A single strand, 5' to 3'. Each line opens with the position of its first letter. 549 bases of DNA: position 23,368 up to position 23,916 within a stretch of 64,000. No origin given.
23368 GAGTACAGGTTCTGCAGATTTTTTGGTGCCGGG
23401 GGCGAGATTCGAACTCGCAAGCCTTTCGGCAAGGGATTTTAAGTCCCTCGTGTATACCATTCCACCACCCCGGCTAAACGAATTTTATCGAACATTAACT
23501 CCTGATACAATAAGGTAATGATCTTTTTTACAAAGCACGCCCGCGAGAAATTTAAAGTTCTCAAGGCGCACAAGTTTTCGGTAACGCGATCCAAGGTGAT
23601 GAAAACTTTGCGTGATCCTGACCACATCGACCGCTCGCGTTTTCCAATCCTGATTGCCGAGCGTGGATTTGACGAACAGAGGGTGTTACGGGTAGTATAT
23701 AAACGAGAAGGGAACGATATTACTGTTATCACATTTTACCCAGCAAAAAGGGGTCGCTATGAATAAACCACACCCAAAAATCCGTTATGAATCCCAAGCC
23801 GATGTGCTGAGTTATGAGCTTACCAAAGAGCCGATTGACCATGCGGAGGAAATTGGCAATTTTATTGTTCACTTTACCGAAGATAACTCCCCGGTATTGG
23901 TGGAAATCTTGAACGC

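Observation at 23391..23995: DUF4258/DUF2283 toxin-antitoxin-like pair immediately 3' of tRNA-Leu(TAA)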

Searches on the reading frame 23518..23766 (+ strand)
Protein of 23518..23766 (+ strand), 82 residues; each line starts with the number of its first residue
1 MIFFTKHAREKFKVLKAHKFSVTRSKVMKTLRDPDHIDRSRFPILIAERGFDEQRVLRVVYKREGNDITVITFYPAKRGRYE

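Call 4: search_protein_families(library=pfam, proteins=[window:23518-23766:+], max_evalue=1)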
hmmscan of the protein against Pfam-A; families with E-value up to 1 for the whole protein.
window:23518-23766:+ (82 aa): 1 family
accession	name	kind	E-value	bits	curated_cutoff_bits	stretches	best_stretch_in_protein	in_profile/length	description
PF14076.12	DUF4258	-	0.0044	17.7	25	1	4-74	1-70/71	Domain of unknown function (DUF4258)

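Call 5: search_protein_families(library=ncbifam, proteins=[window:23518-23766:+], max_evalue=1)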
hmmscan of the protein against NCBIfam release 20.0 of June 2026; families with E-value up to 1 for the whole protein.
window:23518-23766:+ (82 aa): 0 families

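Call 7: search_solved_structures(query=window:23518-23766:+, max_evalue=10, show_alignments=2)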
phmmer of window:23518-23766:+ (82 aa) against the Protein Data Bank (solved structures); distinct sequences matched with E-value up to 10: 0.

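Call 9: find_homologous_proteins(query=window:23518-23766:+, max_evalue=0.001)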
Query window:23518-23766:+ (82 aa): 109 proteins with E <= 0.001 among 109 candidates.
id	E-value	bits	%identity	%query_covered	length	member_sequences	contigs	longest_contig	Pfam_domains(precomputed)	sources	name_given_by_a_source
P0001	4.5e-47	175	100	100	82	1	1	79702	-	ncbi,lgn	ncbi:MAG: DUF4258 domain-containing protein [Patescibacteria group bacterium]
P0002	3.0e-26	108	63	99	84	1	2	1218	-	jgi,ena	-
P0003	3.0e-25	105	62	96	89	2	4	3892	-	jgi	-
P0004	5.4e-25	104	61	100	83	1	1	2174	PF14076.13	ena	-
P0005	1.5e-24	103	60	100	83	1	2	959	-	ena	-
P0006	3.4e-24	102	59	100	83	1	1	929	-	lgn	-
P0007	7.9e-24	101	59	100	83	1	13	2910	PF14076.13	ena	-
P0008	8.0e-24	101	59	100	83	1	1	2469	PF14076.13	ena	-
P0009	1.1e-23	100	59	99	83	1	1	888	-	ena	-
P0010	1.3e-23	100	57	100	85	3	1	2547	-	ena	-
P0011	2.0e-23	100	57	100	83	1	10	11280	PF14076.13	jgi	-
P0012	2.0e-23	99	57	100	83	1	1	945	PF14076.13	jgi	-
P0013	2.2e-23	99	58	99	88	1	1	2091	-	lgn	-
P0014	4.6e-23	98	57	100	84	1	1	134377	PF14076.13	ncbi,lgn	-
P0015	4.8e-23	98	60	100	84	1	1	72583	-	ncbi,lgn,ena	-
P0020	1.6e-22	97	55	100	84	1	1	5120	PF14076.13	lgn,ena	-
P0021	1.7e-22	97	54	100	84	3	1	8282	PF14076.13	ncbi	-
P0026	3.7e-22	96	54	100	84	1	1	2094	PF14076.13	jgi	-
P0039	6.6e-21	92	52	100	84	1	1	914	PF14076.13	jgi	-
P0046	1.2e-20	91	52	100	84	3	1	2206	PF14076.13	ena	-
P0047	1.2e-20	91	51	100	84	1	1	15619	PF14076.13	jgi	-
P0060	8.0e-20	88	54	100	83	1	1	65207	-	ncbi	-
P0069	1.8e-19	87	57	100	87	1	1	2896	PF14076.13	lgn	-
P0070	2.0e-19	87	51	100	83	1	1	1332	PF14076.13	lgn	-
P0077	6.6e-19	85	51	100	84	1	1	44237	PF14076.13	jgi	-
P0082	3.3e-18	83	51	100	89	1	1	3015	PF14076.13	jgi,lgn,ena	-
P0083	8.8e-18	82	52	99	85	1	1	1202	PF14076.13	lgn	-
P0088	4.1e-17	79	50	99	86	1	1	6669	PF14076.13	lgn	-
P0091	1.2e-16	78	49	99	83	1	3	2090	PF14076.13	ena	-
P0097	1.6e-15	74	48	99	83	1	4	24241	PF14076.13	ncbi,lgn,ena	ncbi:MAG: DUF4258 domain-containing protein [Patescibacteria group bacterium]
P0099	3.5e-15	73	46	95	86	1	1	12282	PF14076.13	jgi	jgi:ribulose-5-phosphate 4-epimerase/fuculose-1-phosphate aldolase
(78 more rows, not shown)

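Call 31: predict_structure(alignment_id=A2)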
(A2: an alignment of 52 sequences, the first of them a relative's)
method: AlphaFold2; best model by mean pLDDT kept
length: 82 residues; sequences in the alignment: 52
mean_pLDDT: 93.5   pTM: 0.84
mean pLDDT of the five models: 93.5, 93.1, 92.9, 92.6, 91.7
residues with pLDDT >= 90: 71; 70-90: 8; 50-70: 2; < 50: 1
segments of 3 or more residues with pLDDT < 50: none
pLDDT, mean of each block of 10 residues (from residue 1): 98 93 96 96 95 94 97 89 44
secondary structure, 60 per line:
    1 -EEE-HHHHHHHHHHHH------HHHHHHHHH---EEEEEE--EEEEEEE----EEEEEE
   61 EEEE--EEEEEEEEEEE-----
elements in order: E2-4 H6-17 H24-32 E36-41 E44-50 E55-64 E67-77

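Call 36: search_solved_structures(query=A2, max_evalue=10, show_alignments=3)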
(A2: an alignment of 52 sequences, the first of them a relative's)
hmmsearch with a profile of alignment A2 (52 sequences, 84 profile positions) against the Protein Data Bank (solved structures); distinct sequences matched with E-value up to 10: 2.
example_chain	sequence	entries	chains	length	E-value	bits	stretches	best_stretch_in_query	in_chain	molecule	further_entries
7obi_A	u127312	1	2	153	0.12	15.7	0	59-75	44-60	CTPR-rv4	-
5i0c_A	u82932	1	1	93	0.83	13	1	10-82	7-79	Uncharacterized protein YjdJ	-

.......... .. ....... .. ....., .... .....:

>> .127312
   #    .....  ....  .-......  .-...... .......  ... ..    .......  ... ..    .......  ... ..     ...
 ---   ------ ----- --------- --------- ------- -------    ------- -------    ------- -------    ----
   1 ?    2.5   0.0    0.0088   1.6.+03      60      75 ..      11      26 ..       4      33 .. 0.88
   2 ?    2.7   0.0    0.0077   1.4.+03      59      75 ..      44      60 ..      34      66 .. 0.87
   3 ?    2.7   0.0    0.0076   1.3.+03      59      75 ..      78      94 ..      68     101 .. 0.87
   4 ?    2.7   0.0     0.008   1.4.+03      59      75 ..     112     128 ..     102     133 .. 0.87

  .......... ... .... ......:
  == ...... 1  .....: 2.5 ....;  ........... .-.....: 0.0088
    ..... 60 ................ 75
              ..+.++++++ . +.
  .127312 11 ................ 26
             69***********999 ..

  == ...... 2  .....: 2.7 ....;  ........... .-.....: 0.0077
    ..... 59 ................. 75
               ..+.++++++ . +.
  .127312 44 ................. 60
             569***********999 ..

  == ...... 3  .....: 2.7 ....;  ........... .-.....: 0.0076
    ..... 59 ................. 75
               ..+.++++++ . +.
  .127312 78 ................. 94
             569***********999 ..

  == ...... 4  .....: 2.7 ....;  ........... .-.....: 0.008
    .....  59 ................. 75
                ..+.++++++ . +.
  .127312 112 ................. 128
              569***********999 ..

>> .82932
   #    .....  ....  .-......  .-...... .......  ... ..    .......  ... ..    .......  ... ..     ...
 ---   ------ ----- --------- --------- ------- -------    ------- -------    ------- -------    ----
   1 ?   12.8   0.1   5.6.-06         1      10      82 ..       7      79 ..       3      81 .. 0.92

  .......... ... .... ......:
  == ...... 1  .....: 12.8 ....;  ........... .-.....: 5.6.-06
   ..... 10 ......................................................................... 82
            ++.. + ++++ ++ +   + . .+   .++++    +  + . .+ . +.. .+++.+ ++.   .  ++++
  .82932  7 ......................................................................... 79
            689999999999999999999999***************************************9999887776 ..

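Call 41: find_related_loci(query=A5, collection=genome_contigs, flank=5000)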
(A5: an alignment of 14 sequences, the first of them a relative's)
Query A5 (82 aa) in genome_contigs; peptide patterns used: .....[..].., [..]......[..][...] (x = any residue, [..] = any of these).
139 stretches matched a pattern; 101 encode a relative of the query (tblastn E <= 1e-3); the best 80 are kept; 80 distinct loci.
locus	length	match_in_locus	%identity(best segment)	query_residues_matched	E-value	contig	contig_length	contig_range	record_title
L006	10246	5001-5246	57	1-82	3e-30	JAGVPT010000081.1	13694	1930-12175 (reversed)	MAG: Bacteroidetes bacterium isolate DeMMO3_9 c_000000064681, whole genome shotgun sequence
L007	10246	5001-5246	56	1-82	1e-28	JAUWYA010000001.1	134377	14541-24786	MAG: Candidatus Nealsonbacteria bacterium isolate CSMAG_2698 CSMAG_2698_k141_1130020_length_134377_cov_11.0623, whole ge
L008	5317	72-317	59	1-82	2e-28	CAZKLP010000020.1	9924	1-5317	MAG TPA_asm: uncultured Candidatus Saccharibacteria bacterium isolate binchicken_co38_1383 genome assembly, contig: NODE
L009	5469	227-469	59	2-82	3e-28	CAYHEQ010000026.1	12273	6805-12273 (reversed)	MAG TPA_asm: uncultured Candidatus Saccharibacteria bacterium isolate ERP119705_co11_467 genome assembly, contig: NODE_4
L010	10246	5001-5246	56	1-82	2e-28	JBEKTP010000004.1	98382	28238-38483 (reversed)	MAG: Patescibacteria group bacterium isolate SPRUCE 560 SPRUCE_560_4, whole genome shotgun sequence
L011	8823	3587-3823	57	4-82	8e-28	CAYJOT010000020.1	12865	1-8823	MAG TPA_asm: uncultured Candidatus Saccharibacteria bacterium isolate ERP125453_co1_108 genome assembly, contig: NODE_53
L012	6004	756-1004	60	1-82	9e-28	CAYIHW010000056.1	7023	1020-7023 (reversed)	MAG TPA_asm: uncultured Candidatus Saccharibacteria bacterium isolate ERP119705_co23_139 genome assembly, contig: NODE_1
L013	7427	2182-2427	52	1-82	1e-27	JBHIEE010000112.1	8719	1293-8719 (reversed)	MAG: Candidatus Aminicenantia bacterium isolate b3.sp2_bin.19 NODE_2851_length_8719_cov_5.920245, whole genome shotgun s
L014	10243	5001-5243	57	1-81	1e-27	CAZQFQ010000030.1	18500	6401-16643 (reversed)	MAG TPA_asm: uncultured Candidatus Saccharibacteria bacterium isolate binchicken_co3_512 genome assembly, contig: NODE_9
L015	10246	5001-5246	55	1-82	3e-27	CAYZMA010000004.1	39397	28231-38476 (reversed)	MAG TPA_asm: uncultured Candidatus Saccharibacteria bacterium isolate SRP050083_co1_301 genome assembly, contig: NODE_31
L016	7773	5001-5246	56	1-82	3e-27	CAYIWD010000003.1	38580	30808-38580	MAG TPA_asm: uncultured Candidatus Saccharibacteria bacterium isolate ERP119705_co3_600 genome assembly, contig: NODE_10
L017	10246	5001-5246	54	1-82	8e-27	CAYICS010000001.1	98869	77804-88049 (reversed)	MAG TPA_asm: uncultured Candidatus Saccharibacteria bacterium isolate ERP119705_co1_1138 genome assembly, contig: NODE_1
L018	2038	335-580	52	1-82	8e-27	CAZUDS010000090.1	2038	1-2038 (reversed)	MAG TPA_asm: uncultured Candidatus Saccharibacteria bacterium isolate binchicken_co247_5 genome assembly, contig: NODE_4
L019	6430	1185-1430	57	1-82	1e-26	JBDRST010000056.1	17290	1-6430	MAG: bacterium isolate MEGAHIT-group-3.28 k141_276429, whole genome shotgun sequence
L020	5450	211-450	56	1-80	1e-26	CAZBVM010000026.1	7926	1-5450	MAG TPA_asm: uncultured Candidatus Saccharibacteria bacterium isolate binchicken_co38_663 genome assembly, contig: NODE_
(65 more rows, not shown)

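Call 54: search_protein_families(library=pfam, proteins=[L015:5491-6441:+, L015:3906-4868:+, L015:3443-3916:+, L010:4380-4886:+, L010:3347-4357:+, L015:6991-7614:+], max_evalue=0.01)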
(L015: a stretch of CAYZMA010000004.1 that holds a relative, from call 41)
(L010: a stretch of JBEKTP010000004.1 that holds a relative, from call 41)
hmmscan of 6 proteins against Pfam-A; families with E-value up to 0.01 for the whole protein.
L015:5491-6441:+ (316 aa): 2 families
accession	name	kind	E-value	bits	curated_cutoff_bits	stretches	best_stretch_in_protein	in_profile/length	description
PF10017.15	Methyltransf_33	-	3.8e-33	115.3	23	1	46-310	38-303/304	Histidine-specific methyltransferase, SAM-dependent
PF13649.12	Methyltransf_25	-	0.0046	18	27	1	76-143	1-62/97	Methyltransferase domain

L015:3906-4868:+ (320 aa): 2 families
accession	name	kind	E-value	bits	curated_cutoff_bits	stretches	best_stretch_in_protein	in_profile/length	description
PF01368.27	DHH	-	3.5e-19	69.8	28.1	1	15-160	1-125/125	DHH family, N-terminal domain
PF02272.25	DHHA1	-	1.1e-11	45.6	25.9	1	238-309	12-88/102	DHHA1 domain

L015:3443-3916:+ (157 aa): 1 family
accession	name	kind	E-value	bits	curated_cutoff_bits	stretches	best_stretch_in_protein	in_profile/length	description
PF13483.12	Lactamase_B_3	-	2.4e-12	47.6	24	1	5-115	47-159/160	Beta-lactamase superfamily domain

L010:4380-4886:+ (168 aa): 2 families
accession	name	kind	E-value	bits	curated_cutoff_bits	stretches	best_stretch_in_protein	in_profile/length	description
PF01844.29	HNH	-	7e-07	29.7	21.4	1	115-159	1-44/47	HNH endonuclease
PF13392.12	HNH_3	-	1.1e-06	28.6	24.8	1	125-150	11-38/46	HNH endonuclease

L010:3347-4357:+ (336 aa): 2 families
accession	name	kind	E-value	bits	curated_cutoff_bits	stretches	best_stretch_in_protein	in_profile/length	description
PF01368.27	DHH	-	2.1e-18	67.2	28.1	1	32-176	2-125/125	DHH family, N-terminal domain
PF02272.25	DHHA1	-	2.9e-10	40.9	25.9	1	258-322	16-85/102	DHHA1 domain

L015:6991-7614:+ (207 aa): 2 families
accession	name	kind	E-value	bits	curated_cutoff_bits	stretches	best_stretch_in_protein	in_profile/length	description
PF01464.25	SLT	-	2.2e-29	101.8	21.3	1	41-148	2-108/117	Transglycosylase SLT domain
PF13702.11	Lysozyme_like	-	0.00022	21.3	25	1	37-139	6-96/165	Lysozyme-like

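Call 71: search_protein_families(library=padloc, proteins=[window:23518-23766:+], max_evalue=1)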
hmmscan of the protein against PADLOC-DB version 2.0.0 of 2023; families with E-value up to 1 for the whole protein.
window:23518-23766:+ (82 aa): 0 families

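Call 72: search_protein_families(library=phrogs, proteins=[window:23518-23766:+], max_evalue=1)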
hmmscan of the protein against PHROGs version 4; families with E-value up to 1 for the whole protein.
window:23518-23766:+ (82 aa): 0 families

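Call 82: search_protein_families(library=pfam, alignment_id=A2, max_evalue=0.01)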
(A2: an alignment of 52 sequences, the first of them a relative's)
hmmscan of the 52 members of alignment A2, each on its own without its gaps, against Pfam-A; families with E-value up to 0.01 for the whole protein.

A. member 1, P0001 (82 aa): 1 family
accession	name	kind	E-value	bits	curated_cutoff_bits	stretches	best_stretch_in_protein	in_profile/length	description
PF14076.12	DUF4258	-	0.0044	17.7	25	1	4-74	1-70/71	Domain of unknown function (DUF4258)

B. families by the number of members that match (of 52 scanned): 2 families
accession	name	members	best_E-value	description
PF14076.12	DUF4258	44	1.4e-07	Domain of unknown function (DUF4258)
PF18812.6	PBECR3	5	1.7e-05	phage-Barnase-EndoU-ColicinE5/D-RelE like nuclease3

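Call 89: find_encoding_contigs(protein=P0060, flank=6000, max_places=2)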
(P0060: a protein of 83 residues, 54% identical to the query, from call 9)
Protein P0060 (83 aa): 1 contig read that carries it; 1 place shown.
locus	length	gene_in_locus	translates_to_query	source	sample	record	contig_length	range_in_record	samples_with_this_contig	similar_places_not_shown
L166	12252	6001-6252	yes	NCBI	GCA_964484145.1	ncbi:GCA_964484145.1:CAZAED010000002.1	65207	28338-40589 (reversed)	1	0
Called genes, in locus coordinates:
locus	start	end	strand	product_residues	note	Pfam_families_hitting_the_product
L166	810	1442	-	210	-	PF02517:Rce1-like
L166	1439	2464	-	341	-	PF02517:Rce1-like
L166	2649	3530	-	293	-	PF02517:Rce1-like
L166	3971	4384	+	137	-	PF01029:NusB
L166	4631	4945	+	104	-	PF00216:Bac_DNA_binding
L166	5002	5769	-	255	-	PF10110:GPDPase_memb (faint), PF06790:UPF0259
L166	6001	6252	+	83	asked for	-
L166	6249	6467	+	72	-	PF10049:DUF2283 (weak)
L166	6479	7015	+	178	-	-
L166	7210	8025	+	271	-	-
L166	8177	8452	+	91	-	PF02773:S-AdoMet_synt_C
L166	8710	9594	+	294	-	PF01145:Band_7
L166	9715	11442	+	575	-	-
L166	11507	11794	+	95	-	-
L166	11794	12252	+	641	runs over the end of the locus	PF00456:Transketolase_N, PF13292:DXP_synthase_N (faint), PF00456:Transketolase_N, PF00676:E1_dh (weak), PF02779:Transket_pyr, PF02780:Transketolase_C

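Call 90: find_encoding_contigs(protein=P0001, flank=10000, max_places=3)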
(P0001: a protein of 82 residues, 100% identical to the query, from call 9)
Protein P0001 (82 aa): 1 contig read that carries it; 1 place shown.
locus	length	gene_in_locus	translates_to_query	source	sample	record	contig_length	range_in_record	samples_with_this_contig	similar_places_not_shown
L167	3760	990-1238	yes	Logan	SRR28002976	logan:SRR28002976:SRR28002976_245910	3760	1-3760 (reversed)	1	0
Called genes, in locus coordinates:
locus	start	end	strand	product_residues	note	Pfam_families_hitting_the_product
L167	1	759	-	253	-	?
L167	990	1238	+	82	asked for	-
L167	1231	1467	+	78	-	PF10049:DUF2283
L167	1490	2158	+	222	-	PF01464:SLT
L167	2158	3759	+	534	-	?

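Call 92: search_protein_representatives(alignment_id=A2)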
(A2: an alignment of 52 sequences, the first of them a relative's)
Query: 52 sequences, 84 profile positions. Proteins with E-value up to 0.001 (for the whole library): 694; up to 1e-10: 281; up to 1e-30: 3. The best 150 are listed.
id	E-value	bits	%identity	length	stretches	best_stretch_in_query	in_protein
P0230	2.7e-34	133.2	-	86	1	1-84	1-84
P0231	8.1e-34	131.7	-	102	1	2-79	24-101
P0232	4.2e-32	126.2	-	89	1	2-83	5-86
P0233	2.7e-30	120.4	-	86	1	1-83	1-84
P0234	2.6e-29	117.2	-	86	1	1-84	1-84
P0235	8.5e-29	115.6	-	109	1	1-77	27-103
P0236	2.6e-28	114.0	-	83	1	1-83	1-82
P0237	7.7e-28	112.5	-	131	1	1-83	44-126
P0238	2.3e-26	107.8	-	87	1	2-83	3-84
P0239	2.3e-26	107.8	-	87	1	1-83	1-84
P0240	3.9e-26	107.0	-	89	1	1-83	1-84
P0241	7.1e-26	106.2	-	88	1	1-83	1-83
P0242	9.7e-26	105.8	-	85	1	2-83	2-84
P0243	1.0e-25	105.7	-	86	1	2-83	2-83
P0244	1.2e-25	105.5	-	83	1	1-83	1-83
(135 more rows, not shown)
